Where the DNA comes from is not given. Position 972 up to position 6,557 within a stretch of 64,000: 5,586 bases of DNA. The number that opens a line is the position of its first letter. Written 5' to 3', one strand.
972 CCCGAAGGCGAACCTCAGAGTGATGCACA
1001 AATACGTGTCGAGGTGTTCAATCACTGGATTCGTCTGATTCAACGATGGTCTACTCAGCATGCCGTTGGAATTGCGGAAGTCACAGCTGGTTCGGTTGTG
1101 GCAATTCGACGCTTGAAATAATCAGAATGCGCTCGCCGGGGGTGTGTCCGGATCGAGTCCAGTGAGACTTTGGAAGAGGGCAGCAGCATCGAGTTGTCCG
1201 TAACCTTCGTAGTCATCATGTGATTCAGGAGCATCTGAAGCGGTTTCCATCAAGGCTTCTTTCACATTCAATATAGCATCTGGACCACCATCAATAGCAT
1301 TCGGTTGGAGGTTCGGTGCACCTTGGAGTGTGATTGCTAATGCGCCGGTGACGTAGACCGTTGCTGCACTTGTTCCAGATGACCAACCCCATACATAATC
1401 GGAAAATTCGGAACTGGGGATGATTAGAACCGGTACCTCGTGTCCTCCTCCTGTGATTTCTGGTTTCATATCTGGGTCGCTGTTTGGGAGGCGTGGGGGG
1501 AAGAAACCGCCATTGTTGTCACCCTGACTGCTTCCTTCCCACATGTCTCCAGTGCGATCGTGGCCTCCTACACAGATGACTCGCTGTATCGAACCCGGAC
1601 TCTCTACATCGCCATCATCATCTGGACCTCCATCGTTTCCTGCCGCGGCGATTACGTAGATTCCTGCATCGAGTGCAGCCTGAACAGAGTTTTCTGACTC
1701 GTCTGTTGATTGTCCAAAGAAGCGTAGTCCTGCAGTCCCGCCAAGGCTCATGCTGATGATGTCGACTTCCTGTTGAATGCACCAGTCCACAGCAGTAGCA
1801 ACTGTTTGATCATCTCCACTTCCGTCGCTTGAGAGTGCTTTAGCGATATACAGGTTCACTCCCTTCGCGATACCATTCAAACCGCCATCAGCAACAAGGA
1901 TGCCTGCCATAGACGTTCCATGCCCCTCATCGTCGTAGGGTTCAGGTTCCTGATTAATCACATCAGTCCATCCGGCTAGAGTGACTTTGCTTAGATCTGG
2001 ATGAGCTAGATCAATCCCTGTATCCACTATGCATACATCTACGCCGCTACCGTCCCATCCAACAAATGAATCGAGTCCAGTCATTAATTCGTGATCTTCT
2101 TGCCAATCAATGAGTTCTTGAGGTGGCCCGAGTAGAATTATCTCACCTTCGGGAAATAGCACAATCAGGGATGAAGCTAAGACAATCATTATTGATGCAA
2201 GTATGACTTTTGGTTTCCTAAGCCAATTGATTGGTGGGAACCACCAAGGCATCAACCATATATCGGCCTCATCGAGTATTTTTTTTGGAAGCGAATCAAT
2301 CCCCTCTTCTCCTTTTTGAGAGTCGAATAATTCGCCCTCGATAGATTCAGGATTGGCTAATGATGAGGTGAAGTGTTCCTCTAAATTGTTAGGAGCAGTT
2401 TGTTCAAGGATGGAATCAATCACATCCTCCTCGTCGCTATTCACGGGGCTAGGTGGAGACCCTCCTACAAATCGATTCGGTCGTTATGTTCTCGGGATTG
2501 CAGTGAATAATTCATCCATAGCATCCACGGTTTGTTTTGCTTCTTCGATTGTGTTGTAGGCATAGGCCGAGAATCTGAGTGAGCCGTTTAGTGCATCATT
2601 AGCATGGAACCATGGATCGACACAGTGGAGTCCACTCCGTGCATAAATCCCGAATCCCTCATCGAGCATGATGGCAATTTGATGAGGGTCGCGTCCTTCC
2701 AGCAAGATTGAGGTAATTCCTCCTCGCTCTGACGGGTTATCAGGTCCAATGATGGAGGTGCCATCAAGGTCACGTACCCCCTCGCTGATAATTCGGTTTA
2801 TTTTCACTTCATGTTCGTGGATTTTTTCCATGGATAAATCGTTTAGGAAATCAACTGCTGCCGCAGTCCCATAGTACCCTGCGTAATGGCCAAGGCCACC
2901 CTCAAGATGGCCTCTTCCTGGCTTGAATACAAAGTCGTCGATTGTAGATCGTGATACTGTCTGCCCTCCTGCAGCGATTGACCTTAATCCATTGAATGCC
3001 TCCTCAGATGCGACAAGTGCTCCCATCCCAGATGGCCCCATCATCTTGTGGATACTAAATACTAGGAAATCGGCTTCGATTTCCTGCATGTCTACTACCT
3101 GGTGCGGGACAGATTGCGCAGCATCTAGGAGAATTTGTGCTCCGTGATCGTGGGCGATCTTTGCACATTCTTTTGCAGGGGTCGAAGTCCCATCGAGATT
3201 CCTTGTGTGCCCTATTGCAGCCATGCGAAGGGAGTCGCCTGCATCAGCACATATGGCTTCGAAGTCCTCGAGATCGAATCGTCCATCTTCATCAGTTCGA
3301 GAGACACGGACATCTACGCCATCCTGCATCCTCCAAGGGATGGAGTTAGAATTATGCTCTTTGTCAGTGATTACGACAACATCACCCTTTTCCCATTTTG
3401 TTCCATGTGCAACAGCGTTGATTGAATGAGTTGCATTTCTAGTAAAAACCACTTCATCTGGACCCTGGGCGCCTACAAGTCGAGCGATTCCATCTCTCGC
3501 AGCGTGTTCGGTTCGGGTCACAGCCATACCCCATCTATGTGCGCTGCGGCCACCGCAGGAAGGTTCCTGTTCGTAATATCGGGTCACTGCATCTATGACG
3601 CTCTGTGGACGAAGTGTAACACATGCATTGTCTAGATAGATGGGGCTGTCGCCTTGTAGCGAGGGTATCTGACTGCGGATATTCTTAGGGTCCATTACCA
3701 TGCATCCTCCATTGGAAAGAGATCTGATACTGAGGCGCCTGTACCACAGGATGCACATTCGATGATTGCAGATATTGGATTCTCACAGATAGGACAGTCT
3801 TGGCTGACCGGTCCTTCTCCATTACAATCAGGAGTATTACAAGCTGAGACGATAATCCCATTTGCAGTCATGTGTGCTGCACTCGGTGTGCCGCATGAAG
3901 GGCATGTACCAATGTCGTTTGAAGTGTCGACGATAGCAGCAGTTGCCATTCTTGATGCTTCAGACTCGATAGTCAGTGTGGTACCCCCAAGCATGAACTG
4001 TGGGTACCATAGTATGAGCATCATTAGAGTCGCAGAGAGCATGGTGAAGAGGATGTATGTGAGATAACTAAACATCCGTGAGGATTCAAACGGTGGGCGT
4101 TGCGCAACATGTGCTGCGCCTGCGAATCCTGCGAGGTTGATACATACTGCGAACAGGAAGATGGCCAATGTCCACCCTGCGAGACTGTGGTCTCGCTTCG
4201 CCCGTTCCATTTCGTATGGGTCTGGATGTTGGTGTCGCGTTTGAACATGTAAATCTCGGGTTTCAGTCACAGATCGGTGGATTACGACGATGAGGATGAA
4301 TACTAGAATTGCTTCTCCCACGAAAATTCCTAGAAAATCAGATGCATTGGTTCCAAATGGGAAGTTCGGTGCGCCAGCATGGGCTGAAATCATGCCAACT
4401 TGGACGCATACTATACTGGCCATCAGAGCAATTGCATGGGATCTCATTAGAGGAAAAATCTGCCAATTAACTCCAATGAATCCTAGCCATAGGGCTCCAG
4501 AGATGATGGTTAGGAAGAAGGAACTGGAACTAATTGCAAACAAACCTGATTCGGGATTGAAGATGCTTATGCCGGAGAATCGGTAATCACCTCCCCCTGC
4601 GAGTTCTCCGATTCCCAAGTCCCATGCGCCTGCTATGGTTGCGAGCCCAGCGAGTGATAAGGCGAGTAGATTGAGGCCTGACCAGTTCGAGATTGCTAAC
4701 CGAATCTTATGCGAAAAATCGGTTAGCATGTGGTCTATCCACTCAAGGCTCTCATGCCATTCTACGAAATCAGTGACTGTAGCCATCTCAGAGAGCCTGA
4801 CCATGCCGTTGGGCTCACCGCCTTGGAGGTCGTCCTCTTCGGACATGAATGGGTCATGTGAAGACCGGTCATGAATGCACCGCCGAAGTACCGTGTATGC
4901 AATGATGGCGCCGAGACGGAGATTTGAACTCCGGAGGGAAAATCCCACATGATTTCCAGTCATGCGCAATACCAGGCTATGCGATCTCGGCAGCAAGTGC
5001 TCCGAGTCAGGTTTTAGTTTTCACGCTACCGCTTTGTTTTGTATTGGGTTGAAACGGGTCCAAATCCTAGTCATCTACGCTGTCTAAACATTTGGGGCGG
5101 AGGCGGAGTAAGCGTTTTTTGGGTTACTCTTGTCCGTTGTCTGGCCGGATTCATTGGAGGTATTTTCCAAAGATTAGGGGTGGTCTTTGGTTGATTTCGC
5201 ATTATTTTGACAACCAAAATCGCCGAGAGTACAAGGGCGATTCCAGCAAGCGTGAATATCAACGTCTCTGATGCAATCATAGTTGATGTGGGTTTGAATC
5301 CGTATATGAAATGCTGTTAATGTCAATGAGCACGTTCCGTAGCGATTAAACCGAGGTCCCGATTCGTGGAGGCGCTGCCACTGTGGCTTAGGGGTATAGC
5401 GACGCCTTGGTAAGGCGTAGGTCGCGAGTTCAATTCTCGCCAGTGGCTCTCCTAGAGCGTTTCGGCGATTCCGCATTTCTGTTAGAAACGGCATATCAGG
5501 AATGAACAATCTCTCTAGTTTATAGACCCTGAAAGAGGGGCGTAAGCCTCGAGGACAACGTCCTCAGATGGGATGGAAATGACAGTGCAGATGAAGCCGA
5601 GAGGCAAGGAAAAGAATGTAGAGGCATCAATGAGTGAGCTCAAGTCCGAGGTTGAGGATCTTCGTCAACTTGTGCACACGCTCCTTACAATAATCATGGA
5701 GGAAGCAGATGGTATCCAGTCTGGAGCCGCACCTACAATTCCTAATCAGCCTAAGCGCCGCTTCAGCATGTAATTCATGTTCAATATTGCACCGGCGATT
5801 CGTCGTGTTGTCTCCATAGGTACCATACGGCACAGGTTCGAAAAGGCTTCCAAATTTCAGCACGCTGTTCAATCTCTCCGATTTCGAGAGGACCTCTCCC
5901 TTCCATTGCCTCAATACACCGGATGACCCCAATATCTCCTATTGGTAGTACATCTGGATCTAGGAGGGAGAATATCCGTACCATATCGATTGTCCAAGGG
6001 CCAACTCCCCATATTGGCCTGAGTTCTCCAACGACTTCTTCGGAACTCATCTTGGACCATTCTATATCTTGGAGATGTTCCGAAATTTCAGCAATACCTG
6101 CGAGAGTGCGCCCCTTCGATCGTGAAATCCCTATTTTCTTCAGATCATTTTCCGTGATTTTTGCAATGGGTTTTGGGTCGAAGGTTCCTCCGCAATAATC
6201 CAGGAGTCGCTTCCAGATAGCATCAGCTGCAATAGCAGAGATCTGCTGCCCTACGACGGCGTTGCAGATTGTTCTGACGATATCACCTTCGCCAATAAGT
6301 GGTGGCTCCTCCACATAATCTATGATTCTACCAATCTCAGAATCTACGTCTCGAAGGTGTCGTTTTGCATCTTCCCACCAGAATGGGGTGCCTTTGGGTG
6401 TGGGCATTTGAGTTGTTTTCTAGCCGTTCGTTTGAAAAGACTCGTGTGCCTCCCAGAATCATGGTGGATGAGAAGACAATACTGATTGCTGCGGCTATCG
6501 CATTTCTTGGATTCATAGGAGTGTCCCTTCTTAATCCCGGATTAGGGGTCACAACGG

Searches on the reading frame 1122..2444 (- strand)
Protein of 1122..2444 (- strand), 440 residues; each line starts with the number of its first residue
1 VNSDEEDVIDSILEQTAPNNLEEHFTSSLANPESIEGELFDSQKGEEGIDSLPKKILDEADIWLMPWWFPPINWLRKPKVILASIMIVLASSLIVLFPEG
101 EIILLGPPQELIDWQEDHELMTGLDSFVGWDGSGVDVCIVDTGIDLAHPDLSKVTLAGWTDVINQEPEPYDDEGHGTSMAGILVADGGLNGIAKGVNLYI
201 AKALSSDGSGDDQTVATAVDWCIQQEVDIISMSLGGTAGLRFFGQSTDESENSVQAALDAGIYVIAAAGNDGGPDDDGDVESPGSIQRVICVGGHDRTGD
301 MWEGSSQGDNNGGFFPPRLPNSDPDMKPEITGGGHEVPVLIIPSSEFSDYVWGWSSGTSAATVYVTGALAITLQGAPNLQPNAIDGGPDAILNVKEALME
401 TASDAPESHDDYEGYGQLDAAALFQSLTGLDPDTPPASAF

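Call 21: search_protein_families(library=pfam, proteins=[window:1122-2444:-], max_evalue=0.0001)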
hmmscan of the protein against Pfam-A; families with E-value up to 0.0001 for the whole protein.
window:1122-2444:- (440 aa): 1 family
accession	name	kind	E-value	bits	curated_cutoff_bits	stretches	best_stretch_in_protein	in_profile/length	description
PF00082.27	Peptidase_S8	-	4.8e-42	144.7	21.8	1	132-416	1-288/288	Subtilase family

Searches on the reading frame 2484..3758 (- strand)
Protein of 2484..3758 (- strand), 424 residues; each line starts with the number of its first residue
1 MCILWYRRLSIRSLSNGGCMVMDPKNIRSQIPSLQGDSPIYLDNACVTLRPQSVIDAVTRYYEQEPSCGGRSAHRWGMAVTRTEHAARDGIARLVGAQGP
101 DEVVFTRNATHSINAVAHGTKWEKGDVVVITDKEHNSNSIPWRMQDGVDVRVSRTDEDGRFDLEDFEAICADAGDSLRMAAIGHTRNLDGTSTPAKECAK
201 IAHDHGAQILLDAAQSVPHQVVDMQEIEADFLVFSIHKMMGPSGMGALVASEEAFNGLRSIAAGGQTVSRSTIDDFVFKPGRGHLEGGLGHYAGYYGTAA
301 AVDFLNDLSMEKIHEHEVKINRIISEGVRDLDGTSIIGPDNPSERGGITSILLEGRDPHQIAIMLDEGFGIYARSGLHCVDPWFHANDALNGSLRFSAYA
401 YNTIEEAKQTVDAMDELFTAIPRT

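Call 21: search_protein_families(library=pfam, proteins=[window:2484-3758:-], max_evalue=0.0001)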
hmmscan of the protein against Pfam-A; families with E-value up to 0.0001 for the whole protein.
window:2484-3758:- (424 aa): 2 families
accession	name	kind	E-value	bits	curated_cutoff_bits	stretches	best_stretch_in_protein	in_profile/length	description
PF00266.25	Aminotran_5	-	5.9e-90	302.4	21.5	1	40-408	1-369/371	Aminotransferase class-V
PF00155.27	Aminotran_1_2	-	9.2e-07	28.8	19.7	1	84-265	44-248/361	Aminotransferase class I and II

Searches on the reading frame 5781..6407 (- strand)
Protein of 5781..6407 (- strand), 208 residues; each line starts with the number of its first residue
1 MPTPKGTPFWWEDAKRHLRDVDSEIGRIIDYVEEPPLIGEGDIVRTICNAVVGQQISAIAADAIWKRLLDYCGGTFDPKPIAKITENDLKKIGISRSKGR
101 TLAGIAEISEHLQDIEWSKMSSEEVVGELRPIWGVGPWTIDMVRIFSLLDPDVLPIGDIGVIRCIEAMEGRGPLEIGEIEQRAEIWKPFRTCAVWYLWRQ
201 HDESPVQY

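Call 21: search_protein_families(library=pfam, proteins=[window:5781-6407:-], max_evalue=0.0001)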
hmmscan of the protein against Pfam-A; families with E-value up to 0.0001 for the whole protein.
window:5781-6407:- (208 aa): 1 family
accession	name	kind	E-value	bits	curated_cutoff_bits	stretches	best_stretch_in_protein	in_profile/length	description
PF00730.31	HhH-GPD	-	4.9e-11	43.4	26.2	1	50-187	3-107/108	HhH-GPD superfamily base excision DNA repair protein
